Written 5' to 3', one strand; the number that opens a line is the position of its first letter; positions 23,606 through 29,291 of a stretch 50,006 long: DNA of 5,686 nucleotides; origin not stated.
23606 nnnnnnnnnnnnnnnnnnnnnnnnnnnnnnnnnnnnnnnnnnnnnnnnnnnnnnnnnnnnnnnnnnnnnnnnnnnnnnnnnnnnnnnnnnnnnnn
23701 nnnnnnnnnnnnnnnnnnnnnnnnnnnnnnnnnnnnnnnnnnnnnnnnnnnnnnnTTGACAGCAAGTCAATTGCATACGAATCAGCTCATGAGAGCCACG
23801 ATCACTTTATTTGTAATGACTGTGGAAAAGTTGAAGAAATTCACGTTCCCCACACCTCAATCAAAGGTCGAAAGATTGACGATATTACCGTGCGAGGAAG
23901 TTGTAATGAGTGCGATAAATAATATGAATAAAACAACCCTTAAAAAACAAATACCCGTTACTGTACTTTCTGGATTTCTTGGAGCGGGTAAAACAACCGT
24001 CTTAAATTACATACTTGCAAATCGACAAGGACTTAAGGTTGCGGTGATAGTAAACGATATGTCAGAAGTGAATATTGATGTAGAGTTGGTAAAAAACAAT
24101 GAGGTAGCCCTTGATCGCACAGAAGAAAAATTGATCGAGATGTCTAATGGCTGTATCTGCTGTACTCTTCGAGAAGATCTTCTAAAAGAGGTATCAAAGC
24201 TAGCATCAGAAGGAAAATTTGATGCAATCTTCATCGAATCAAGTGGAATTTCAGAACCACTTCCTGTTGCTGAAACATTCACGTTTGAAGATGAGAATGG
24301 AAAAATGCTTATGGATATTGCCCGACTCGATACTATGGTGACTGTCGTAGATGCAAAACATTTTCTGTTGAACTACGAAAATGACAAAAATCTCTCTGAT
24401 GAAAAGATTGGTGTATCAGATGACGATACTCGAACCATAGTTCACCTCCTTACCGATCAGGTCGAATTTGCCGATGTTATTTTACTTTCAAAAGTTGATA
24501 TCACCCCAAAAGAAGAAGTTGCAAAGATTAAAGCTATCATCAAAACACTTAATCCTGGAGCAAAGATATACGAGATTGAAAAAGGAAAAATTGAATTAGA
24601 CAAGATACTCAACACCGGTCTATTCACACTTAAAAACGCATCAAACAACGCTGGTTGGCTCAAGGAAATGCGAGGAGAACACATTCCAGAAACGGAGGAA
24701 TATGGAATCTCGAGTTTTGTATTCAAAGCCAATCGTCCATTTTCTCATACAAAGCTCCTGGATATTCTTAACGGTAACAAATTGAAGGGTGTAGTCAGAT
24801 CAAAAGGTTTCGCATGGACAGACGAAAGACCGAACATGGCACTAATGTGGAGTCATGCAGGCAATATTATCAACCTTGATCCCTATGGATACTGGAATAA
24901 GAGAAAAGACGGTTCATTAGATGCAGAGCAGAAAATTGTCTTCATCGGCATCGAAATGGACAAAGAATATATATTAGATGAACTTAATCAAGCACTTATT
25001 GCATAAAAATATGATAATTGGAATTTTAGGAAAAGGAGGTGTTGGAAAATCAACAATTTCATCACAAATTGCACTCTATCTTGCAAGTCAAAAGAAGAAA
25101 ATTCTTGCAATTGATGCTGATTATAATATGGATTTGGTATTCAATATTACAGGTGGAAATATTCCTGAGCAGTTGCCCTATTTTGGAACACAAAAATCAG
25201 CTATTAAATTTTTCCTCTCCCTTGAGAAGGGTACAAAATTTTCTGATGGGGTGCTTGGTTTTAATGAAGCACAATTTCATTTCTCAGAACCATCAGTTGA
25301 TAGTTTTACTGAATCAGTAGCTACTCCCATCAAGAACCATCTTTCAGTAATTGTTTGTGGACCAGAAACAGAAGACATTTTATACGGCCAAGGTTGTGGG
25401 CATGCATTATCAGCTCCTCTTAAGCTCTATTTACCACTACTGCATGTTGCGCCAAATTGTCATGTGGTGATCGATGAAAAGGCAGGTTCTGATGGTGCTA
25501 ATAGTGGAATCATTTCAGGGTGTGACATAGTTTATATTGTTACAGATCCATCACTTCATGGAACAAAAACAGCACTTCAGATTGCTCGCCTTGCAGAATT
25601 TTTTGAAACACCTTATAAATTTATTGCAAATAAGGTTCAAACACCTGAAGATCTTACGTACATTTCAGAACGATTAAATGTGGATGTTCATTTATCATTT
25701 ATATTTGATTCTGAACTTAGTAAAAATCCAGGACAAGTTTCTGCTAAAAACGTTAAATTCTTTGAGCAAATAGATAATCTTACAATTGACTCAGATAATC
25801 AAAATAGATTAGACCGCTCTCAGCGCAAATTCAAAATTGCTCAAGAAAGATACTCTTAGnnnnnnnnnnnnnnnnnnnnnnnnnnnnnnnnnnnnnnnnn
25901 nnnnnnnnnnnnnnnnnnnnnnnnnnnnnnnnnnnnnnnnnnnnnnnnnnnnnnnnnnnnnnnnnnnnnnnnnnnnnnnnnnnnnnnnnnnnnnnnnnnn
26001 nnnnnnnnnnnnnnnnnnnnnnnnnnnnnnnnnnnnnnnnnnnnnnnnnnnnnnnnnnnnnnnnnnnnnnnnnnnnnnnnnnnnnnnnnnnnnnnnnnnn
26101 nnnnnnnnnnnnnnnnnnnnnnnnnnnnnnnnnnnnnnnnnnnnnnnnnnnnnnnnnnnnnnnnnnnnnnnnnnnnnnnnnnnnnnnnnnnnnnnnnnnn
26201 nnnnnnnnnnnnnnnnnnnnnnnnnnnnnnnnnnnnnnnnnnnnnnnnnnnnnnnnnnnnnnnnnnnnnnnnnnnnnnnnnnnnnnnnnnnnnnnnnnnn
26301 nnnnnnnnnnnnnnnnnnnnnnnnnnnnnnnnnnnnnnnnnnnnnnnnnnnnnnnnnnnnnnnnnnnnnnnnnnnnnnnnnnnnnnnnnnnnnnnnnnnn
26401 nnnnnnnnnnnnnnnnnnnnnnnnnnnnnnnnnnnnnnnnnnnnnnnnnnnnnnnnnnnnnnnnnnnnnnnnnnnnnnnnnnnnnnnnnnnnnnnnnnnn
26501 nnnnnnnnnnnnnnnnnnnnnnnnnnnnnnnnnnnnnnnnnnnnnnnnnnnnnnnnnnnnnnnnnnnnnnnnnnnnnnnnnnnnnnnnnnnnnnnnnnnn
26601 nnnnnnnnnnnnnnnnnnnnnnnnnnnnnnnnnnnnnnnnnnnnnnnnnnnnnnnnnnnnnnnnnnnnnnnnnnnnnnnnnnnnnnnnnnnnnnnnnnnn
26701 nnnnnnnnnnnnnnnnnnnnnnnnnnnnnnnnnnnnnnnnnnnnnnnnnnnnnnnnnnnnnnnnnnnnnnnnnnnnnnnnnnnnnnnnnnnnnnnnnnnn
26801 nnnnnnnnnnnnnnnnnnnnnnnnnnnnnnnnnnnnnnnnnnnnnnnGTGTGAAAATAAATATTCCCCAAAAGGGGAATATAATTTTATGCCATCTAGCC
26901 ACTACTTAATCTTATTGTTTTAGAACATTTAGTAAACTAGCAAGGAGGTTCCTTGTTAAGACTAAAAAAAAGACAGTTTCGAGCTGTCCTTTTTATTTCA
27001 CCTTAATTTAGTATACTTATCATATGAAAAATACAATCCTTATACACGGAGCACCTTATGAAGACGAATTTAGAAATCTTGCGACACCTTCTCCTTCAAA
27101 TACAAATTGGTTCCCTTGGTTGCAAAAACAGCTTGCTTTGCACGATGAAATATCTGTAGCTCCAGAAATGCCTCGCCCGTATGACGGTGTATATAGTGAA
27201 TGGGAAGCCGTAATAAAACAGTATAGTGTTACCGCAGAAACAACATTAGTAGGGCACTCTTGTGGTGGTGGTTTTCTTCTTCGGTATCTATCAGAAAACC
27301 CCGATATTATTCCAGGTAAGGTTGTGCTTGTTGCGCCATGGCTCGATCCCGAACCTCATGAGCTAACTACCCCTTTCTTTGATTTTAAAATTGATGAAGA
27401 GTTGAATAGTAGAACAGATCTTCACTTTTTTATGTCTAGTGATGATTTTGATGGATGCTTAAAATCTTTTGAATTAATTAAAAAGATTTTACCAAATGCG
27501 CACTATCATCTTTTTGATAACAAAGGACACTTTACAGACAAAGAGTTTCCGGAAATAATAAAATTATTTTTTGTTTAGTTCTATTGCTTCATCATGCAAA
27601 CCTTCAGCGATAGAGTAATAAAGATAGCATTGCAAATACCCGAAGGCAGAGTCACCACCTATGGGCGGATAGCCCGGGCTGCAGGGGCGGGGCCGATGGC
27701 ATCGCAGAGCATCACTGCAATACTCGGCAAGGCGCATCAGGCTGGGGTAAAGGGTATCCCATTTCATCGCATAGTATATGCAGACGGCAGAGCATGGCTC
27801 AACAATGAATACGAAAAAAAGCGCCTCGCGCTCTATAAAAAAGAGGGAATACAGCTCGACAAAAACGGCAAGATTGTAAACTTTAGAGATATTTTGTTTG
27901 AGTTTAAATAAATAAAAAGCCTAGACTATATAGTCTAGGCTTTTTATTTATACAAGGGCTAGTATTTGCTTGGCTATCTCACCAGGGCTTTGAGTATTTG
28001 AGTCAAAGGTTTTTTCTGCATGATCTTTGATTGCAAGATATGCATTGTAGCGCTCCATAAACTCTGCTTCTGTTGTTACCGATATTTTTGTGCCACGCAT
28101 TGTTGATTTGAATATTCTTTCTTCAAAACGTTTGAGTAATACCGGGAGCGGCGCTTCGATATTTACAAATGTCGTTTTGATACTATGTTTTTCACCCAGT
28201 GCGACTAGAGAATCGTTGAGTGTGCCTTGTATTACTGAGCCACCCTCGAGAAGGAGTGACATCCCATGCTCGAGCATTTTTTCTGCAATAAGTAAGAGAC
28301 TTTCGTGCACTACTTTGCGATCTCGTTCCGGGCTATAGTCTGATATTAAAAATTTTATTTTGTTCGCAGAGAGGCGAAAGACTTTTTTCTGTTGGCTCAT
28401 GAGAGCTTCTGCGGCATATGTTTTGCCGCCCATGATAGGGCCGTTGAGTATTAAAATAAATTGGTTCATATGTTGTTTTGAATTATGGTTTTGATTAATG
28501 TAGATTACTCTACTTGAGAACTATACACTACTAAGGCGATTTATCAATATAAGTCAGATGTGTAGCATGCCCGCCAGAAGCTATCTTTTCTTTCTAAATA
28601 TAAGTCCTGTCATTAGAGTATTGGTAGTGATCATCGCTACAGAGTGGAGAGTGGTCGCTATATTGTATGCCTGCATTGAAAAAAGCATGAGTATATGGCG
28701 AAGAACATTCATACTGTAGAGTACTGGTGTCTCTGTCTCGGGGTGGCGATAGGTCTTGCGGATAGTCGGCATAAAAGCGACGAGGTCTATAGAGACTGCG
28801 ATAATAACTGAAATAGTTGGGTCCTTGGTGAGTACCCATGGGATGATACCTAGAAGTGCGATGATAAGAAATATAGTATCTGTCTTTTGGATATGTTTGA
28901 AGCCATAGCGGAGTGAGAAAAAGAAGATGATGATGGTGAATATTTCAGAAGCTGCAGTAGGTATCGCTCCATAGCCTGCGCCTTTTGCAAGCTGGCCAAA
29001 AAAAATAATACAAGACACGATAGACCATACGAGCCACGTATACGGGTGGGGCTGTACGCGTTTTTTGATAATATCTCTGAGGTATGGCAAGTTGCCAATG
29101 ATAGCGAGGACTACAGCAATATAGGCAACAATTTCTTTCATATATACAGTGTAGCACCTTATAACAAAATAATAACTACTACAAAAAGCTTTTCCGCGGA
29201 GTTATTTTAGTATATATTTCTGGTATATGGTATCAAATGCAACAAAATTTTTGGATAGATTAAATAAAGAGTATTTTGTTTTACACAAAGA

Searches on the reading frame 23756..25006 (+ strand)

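Call 9: search_protein_families(library=pfam, proteins=[window:23756-25006:+], max_evalue=0.01)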
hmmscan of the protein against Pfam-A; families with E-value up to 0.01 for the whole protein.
window:23756-25006:+ (416 aa): 3 families
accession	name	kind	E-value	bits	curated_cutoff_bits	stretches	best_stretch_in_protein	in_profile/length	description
PF02492.25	cobW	-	1.6e-54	184.6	20.7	1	67-272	1-179/180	CobW/HypB/UreG, nucleotide-binding domain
PF07683.19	CobW_C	-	1.8e-18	66.7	22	1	318-414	1-94/94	Cobalamin synthesis protein cobW C-terminal domain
PF03193.22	RsgA_GTPase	-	0.00013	22.3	30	0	42-98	80-137/174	RsgA GTPase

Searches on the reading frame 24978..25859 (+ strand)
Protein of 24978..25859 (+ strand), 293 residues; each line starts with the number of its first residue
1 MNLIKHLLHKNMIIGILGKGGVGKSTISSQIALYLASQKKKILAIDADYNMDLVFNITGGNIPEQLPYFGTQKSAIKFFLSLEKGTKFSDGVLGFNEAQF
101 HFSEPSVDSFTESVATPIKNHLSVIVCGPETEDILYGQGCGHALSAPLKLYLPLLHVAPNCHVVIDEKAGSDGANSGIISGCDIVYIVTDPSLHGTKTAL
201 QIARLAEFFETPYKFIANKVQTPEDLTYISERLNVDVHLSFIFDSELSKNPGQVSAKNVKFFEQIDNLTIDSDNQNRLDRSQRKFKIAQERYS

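Call 27: search_protein_families(library=pfam, proteins=[window:24978-25859:+], max_evalue=0.001)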
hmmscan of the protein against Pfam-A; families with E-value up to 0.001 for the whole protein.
window:24978-25859:+ (293 aa): 6 families
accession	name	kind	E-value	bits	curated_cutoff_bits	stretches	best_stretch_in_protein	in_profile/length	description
PF01656.29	CbiA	-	3.5e-10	40.3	25.4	1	18-223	6-86/125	CobQ/CobB/MinD/ParA nucleotide binding domain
PF13614.12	AAA_31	-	5.9e-08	33.3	27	1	18-55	9-46/177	AAA domain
PF02374.21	ArsA_ATPase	-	9.5e-08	32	24.3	1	14-48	4-38/305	Anion-transporting ATPase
PF10609.15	ParA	-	1.1e-07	32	27.1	1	10-48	3-41/246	NUBPL iron-transfer P-loop NTPase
PF00142.24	Fer4_NifH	-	2.1e-05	24.6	25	1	13-54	2-43/271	4Fe-4S iron sulfur cluster binding proteins, NifH/frxC family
PF20720.3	nSTAND3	-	4.2e-05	23.7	27.2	1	4-46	10-52/155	Novel STAND NTPase 3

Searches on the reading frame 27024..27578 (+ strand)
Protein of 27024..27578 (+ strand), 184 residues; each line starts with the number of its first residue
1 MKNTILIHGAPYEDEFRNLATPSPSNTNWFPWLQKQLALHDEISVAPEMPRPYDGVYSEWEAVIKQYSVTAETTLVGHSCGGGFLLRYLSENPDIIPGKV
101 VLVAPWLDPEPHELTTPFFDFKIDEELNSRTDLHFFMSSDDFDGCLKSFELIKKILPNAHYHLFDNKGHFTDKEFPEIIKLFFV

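Call 27: search_protein_families(library=pfam, proteins=[window:27024-27578:+], max_evalue=0.001)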
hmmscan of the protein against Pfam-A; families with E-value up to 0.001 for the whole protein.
window:27024-27578:+ (184 aa): 3 families
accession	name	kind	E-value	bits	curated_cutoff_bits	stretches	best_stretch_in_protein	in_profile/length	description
PF00561.26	Abhydrolase_1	-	5e-06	26.8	25.8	1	72-115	70-112/245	alpha/beta hydrolase fold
PF12146.15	Hydrolase_4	-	3e-05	23.9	27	1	66-112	71-116/239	Serine aminopeptidase, S33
PF10340.15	Say1_Mug180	-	0.00022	20.6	21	1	69-110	193-238/374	Steryl acetyl hydrolase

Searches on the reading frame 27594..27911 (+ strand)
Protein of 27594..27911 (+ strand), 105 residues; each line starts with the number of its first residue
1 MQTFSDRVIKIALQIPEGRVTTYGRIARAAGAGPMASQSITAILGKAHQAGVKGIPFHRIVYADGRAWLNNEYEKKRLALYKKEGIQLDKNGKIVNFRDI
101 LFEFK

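Call 27: search_protein_families(library=pfam, proteins=[window:27594-27911:+], max_evalue=0.001)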
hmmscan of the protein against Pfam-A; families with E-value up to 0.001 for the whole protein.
window:27594-27911:+ (105 aa): 1 family
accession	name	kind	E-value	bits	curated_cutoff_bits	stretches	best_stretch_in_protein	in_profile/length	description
PF01035.26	DNA_binding_1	-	1.5e-13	50.8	27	1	4-85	2-80/81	6-O-methylguanine DNA methyltransferase, DNA binding domain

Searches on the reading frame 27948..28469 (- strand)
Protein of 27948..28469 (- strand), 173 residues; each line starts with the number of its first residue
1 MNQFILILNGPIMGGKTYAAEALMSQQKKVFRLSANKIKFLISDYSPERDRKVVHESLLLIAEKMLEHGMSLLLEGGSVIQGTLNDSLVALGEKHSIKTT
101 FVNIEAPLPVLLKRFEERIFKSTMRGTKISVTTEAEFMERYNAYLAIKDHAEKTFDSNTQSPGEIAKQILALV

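Call 28: search_protein_families(library=pfam, proteins=[window:27948-28469:-], max_evalue=0.001)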
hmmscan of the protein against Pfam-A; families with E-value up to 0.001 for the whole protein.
window:27948-28469:- (173 aa): 1 family
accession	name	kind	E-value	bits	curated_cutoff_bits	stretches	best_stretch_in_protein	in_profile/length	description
PF13671.12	AAA_33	-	0.00015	22.5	27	1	6-121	2-121/143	AAA domain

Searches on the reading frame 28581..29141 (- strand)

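Call 28: search_protein_families(library=pfam, proteins=[window:28581-29141:-], max_evalue=0.001)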
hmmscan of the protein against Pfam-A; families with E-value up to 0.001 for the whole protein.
window:28581-29141:- (186 aa): 1 family
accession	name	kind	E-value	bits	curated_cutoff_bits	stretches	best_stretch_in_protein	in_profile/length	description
PF09877.14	EhaL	-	0.00075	20.3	23.8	0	84-141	31-88/97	Energy-converting hydrogenase subunit EhaL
